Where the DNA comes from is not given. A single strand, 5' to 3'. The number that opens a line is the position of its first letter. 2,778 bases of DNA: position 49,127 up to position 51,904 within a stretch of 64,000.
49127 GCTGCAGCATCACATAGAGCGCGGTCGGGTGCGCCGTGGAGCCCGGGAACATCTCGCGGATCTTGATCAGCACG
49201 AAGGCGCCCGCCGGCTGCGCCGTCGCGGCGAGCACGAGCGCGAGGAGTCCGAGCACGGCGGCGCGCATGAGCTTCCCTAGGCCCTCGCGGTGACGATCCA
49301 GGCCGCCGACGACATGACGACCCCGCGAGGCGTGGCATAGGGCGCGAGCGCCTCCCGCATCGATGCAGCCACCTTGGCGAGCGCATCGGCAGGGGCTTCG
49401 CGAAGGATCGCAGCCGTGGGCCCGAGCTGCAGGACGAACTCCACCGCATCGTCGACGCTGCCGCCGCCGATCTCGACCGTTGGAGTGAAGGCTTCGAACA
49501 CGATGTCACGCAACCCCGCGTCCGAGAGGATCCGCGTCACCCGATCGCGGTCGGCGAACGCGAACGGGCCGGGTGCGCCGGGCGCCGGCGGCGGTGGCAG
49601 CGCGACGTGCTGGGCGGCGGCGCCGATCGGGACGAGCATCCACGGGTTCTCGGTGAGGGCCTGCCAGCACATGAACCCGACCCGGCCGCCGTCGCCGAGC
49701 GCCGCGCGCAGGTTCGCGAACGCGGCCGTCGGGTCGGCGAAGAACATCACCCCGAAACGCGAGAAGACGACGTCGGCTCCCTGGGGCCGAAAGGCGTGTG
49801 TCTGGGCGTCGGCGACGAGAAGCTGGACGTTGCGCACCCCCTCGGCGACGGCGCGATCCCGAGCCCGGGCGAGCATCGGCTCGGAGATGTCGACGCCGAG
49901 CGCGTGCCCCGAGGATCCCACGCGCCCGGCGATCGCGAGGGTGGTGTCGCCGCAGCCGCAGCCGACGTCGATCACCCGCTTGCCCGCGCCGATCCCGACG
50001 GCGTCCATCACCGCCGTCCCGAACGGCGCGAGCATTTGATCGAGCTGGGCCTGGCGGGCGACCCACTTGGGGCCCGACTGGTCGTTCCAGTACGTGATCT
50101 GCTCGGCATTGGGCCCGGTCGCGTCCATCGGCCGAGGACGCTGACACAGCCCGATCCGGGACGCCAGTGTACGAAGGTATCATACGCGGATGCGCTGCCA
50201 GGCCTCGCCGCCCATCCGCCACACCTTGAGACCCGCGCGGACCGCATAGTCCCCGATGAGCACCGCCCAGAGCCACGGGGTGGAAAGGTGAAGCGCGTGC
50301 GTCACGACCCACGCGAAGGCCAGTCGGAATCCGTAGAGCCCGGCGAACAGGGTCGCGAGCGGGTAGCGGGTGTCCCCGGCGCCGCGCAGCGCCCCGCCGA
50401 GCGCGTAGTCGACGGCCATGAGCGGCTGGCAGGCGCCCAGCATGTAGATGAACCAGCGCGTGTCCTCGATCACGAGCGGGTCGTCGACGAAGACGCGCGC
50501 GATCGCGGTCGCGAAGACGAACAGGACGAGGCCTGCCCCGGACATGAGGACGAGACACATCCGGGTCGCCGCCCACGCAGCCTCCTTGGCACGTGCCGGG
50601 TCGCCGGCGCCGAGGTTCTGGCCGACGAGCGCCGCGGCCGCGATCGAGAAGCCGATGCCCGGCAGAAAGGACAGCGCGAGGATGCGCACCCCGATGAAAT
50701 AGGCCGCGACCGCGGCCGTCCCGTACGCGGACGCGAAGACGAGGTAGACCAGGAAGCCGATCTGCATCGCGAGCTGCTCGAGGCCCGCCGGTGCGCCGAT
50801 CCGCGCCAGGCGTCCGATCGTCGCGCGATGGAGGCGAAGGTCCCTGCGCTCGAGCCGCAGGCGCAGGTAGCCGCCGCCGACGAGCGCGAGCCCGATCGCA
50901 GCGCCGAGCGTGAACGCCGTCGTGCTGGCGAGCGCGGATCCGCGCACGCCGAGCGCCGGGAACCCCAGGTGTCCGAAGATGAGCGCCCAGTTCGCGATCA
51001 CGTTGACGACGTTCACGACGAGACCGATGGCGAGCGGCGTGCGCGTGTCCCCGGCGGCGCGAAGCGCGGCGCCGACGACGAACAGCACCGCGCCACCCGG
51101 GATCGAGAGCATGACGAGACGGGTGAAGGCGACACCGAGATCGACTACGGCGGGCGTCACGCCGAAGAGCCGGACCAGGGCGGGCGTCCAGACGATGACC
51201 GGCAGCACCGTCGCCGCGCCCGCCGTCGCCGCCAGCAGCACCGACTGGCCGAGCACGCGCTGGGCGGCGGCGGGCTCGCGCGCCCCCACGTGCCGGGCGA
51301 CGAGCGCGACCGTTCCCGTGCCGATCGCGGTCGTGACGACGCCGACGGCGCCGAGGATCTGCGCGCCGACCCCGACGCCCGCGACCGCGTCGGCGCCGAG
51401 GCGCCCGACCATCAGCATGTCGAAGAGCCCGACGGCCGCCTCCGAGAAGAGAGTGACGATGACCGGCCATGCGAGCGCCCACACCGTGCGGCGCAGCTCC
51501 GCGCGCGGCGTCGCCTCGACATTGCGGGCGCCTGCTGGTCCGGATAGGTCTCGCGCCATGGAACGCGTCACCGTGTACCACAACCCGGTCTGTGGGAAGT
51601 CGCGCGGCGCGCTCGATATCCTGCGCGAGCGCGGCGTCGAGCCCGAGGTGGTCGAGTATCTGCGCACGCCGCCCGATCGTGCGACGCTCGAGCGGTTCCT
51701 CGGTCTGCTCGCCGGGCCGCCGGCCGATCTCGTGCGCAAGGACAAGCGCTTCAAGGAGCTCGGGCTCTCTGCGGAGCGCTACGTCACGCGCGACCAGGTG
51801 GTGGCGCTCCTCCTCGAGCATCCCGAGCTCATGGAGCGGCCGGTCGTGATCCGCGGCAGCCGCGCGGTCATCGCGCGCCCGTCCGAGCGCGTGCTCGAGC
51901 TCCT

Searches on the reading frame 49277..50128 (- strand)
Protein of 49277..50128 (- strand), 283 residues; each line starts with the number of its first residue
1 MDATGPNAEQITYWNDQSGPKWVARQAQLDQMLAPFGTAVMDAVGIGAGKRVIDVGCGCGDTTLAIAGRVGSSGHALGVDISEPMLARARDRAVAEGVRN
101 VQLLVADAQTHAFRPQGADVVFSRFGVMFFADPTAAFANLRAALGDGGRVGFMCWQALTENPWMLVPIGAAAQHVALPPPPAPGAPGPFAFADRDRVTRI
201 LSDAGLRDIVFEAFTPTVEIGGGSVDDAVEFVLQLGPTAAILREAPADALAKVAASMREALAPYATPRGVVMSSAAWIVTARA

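Call 42: search_protein_families(library=pfam, proteins=[window:49277-50128:-], max_evalue=0.001)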
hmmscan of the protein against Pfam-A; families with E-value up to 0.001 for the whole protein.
window:49277-50128:- (283 aa): 9 families
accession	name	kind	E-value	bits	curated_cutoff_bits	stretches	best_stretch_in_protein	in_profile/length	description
PF13649.12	Methyltransf_25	-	3.6e-19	69.7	27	1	52-148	1-97/97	Methyltransferase domain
PF01209.24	Ubie_methyltran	-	2.8e-18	66.6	20.1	1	40-152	39-151/233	ubiE/COQ5 methyltransferase family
PF13847.12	Methyltransf_31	-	1.6e-17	64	27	1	48-150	3-107/145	Methyltransferase domain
PF08241.18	Methyltransf_11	-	2.3e-16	60.6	21.2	1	53-150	1-93/95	Methyltransferase domain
PF08242.18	Methyltransf_12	-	1.2e-13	52.1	30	1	53-150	1-98/98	Methyltransferase domain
PF13489.12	Methyltransf_23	-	7.4e-10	39.2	27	1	46-159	20-123/164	Methyltransferase domain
PF01135.25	PCMT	-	5.2e-08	33.4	20.3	1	39-109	64-134/210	Protein-L-isoaspartate(D-aspartate) O-methyltransferase (PCMT)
PF02390.23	Methyltransf_4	-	4.8e-07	29.8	24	1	51-122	4-77/173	Putative methyltransferase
PF06325.19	PrmA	-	0.0003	20.8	22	1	48-122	161-231/296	Ribosomal protein L11 methyltransferase (PrmA)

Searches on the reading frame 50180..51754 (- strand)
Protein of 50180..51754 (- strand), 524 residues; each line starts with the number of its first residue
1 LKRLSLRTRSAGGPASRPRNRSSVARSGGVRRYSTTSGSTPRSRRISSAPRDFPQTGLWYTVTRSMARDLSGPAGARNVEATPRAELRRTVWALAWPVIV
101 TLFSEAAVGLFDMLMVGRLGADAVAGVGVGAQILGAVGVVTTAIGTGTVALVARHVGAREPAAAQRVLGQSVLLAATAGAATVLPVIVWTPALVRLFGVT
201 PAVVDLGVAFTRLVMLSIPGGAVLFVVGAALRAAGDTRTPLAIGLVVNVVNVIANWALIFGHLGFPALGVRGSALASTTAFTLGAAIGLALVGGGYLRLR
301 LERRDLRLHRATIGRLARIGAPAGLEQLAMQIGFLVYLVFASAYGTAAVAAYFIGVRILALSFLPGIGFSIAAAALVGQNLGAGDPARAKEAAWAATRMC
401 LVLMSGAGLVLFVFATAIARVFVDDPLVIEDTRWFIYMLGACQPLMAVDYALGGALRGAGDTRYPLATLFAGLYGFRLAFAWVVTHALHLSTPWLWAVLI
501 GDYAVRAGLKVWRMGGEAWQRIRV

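Call 42: search_protein_families(library=pfam, proteins=[window:50180-51754:-], max_evalue=0.001)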
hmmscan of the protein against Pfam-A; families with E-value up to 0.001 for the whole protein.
window:50180-51754:- (524 aa): 1 family
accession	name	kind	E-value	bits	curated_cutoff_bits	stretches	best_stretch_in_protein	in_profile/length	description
PF01554.23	MatE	-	4.7e-57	192.6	24.9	2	97-256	1-160/161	MatE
